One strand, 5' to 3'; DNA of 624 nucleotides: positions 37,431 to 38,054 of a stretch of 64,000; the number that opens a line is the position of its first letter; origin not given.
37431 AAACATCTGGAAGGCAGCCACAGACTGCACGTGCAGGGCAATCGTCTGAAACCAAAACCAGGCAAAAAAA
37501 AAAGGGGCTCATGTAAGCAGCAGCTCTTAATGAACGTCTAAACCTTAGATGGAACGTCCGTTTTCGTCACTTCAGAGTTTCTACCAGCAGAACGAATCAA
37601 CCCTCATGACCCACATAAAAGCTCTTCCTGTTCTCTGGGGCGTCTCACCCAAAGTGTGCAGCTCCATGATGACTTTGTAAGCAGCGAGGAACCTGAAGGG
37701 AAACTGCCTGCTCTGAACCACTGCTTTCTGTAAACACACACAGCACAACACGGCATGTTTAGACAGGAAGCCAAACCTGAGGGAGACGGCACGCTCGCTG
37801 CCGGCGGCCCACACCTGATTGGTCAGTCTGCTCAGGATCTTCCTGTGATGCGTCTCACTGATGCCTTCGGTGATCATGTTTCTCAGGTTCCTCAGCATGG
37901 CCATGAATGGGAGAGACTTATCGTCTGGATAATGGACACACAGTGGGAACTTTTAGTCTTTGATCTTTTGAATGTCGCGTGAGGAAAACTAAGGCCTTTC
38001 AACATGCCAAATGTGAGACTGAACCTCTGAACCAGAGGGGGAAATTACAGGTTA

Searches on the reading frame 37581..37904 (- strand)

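Call 60: search_protein_families(library=pfam, proteins=[window:37581-37904:-], max_evalue=0.01)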
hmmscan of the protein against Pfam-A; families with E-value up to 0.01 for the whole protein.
window:37581-37904:- (107 aa): 1 family
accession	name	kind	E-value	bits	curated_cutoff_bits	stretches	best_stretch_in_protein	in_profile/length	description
PF05731.17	TROVE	-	7.9e-13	48.8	23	2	1-30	305-334/442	TROVE domain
